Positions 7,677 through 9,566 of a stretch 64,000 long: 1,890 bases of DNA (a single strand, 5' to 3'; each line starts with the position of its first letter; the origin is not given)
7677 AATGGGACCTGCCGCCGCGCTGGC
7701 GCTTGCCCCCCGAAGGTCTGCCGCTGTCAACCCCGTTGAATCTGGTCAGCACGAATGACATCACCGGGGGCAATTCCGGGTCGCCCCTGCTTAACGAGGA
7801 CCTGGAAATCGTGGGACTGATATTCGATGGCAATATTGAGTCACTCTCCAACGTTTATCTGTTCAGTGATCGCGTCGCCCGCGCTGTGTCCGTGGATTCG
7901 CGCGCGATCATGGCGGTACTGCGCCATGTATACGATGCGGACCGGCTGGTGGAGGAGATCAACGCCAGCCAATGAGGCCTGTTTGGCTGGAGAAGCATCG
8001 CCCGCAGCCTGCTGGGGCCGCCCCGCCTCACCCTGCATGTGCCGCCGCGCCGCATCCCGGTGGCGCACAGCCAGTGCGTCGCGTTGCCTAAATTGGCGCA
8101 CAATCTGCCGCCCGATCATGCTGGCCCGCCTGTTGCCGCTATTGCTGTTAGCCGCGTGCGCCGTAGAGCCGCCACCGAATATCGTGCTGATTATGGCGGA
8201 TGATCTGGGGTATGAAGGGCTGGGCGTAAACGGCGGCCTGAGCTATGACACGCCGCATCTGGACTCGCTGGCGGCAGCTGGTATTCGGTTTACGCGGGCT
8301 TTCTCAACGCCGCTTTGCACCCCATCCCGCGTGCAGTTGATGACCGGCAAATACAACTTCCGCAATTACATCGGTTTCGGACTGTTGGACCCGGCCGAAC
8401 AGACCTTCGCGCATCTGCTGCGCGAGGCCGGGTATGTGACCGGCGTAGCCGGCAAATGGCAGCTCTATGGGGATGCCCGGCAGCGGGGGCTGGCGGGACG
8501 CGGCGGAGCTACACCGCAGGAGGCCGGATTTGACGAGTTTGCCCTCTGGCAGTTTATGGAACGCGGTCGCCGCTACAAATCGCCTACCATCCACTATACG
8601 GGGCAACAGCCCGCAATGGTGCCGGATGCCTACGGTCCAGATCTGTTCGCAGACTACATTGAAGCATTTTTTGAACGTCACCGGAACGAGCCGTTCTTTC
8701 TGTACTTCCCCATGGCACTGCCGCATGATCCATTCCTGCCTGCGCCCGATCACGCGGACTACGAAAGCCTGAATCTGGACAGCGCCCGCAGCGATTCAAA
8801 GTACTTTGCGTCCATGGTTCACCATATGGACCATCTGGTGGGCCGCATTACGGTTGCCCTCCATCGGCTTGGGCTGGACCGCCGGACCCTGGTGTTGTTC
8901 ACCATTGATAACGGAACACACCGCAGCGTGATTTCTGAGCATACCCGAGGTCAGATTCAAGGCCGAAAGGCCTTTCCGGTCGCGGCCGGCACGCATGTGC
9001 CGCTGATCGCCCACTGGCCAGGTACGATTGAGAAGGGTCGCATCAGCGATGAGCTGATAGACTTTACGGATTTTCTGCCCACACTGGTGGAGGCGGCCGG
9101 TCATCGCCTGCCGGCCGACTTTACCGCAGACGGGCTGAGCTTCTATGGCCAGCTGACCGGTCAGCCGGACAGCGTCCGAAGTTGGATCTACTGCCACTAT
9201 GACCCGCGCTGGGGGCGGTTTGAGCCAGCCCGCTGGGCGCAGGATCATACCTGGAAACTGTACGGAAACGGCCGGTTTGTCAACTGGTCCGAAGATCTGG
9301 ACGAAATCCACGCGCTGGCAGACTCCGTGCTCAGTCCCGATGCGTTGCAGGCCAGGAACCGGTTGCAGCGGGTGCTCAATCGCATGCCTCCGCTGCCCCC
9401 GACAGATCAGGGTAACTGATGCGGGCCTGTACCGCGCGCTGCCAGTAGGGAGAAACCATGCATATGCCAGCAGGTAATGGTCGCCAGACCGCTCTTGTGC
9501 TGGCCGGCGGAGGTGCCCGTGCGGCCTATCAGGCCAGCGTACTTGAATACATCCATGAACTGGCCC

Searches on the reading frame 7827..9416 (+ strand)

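Call 45: search_protein_families(library=pfam, proteins=[window:7827-9416:+], max_evalue=0.0001)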
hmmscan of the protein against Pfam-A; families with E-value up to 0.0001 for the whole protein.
window:7827-9416:+ (530 aa): 2 families
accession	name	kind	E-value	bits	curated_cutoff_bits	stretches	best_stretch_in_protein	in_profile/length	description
PF00884.28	Sulfatase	-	4.4e-48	164.6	25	1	117-425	1-300/301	Sulfatase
PF16347.10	SGSH_C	-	9.3e-08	32.8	29.3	1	388-458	15-84/154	N-sulphoglucosamine sulphohydrolase, C-terminal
